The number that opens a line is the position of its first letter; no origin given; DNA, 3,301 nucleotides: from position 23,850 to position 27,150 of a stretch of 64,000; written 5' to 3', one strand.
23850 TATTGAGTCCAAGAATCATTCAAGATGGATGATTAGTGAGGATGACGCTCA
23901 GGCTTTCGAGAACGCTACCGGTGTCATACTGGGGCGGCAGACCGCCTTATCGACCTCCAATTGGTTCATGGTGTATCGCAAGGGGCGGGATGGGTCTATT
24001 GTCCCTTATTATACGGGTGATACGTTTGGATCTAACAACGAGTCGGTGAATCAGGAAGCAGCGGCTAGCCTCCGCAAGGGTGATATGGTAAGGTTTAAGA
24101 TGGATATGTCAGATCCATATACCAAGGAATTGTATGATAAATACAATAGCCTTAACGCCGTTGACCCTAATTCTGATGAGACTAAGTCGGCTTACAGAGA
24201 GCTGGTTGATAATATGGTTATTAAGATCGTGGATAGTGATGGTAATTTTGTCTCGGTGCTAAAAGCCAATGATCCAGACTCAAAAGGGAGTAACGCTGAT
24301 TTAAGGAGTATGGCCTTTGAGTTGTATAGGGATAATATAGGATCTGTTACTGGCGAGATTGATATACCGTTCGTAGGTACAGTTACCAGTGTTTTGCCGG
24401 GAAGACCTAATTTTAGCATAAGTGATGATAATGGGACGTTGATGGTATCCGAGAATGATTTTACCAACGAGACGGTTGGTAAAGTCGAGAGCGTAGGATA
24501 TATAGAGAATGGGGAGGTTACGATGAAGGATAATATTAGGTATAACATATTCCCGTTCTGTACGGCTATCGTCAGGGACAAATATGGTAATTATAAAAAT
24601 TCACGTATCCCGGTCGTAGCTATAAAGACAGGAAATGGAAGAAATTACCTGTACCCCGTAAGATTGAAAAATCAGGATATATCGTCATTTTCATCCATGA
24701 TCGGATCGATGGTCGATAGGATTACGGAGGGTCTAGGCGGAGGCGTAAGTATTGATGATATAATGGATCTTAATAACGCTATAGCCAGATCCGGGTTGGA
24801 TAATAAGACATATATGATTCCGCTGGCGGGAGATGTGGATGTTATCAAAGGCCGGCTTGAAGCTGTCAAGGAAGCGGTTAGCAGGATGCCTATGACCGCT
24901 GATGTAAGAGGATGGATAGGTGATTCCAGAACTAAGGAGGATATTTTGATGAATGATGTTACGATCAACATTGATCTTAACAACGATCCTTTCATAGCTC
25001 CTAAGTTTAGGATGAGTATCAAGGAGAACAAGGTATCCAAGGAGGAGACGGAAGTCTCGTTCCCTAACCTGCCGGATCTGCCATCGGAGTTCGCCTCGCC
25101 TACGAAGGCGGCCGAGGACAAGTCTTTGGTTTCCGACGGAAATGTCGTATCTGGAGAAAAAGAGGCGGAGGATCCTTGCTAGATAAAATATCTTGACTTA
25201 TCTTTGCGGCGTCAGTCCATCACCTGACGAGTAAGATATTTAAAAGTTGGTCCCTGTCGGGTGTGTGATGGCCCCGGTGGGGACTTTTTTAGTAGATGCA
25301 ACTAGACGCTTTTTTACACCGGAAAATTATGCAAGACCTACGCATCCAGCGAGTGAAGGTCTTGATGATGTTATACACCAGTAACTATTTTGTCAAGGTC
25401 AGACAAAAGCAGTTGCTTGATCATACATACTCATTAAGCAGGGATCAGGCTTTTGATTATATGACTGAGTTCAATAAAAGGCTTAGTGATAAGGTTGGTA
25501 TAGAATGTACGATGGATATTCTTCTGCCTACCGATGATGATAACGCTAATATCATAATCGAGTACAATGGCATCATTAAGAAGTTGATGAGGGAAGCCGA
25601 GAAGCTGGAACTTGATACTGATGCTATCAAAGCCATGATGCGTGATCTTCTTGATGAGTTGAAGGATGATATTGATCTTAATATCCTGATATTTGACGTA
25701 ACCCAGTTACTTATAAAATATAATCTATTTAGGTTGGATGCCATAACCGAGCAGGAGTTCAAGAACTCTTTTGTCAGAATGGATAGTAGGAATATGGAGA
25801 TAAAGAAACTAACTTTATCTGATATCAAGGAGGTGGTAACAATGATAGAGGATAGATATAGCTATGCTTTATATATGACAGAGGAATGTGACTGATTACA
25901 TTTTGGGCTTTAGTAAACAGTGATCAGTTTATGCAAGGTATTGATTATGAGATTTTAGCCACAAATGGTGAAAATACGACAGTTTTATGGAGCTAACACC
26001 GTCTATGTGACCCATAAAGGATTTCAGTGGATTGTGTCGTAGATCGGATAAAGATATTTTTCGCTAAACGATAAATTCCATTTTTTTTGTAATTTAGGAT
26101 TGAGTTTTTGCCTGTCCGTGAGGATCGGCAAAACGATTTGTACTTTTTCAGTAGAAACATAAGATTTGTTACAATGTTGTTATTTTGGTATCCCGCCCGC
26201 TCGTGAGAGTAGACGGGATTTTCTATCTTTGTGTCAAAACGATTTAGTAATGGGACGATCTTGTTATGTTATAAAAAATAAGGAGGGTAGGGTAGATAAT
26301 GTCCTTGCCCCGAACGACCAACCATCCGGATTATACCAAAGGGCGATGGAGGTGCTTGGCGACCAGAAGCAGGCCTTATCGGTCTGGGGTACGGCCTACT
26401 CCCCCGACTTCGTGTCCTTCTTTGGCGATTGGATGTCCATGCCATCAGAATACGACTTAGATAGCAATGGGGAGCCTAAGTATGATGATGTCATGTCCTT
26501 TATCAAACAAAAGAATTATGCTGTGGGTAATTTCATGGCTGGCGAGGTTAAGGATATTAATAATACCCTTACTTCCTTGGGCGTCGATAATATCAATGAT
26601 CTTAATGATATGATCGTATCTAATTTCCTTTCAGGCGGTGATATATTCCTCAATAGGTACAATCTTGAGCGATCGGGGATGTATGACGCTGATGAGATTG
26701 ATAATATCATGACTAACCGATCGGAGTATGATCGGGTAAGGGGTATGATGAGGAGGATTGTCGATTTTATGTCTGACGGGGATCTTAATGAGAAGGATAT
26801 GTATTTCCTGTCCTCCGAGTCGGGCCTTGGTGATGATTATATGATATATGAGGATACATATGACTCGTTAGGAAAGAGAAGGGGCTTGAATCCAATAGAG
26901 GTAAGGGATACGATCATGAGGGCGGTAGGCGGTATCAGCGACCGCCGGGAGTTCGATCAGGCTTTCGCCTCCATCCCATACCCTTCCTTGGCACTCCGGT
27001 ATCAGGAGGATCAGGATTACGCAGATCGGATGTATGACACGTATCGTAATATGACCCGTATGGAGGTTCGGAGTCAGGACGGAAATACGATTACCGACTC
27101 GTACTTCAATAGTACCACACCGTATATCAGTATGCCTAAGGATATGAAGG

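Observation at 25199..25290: Twin-hairpin leader element, copy 1: identical mutually complementary loops with covarying stems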

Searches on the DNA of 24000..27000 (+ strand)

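Call 10: search_dna_similar(query=window:24000-27000:+, collection=phages, mode=near)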
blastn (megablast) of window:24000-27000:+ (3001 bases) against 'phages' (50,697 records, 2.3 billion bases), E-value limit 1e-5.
Records with a match: 3; places in all: 3; records where one place covers at least 80% of the query: 0.
Best place of each record, by identity: 95-99% 2; 90-95% 1.
By first word of the organism name: Bacteriophage 3.
By host as written in the record: - 3.
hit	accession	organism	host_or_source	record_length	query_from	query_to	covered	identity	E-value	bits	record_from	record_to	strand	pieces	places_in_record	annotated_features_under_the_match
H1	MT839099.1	Bacteriophage sp.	human fecal samples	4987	739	3001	71%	94.8%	0e+0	3332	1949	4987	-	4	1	record has no annotation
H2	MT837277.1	Bacteriophage sp.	human fecal samples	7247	1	734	24%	96.5%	0e+0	1212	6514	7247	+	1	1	record has no annotation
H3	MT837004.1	Bacteriophage sp.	human fecal samples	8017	1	734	24%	95.9%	0e+0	1190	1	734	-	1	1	record has no annotation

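Call 37: search_rna_families(source=window, start=25150, end=25320, threshold=evalue, max_evalue=10)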
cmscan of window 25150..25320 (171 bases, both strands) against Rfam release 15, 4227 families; matches with E-value up to 10: 3.
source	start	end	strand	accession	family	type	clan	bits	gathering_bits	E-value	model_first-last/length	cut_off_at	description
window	25170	25291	+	RF00514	His_leader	Cis-reg; leader;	-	12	49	8.8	1-126/126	no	Histidine operon leader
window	25290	25320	-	RF01281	snoR35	Gene; snRNA; snoRNA; CD-box;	CL00053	10.8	40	4.5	51-81/81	5'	Small nucleolar RNA snoR35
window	25150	25168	-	RF02219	ZNRD1-AS1_2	Gene; lncRNA;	-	8.6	60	8.1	1-19/76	3'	ZNRD1 antisense RNA 1 conserved region 2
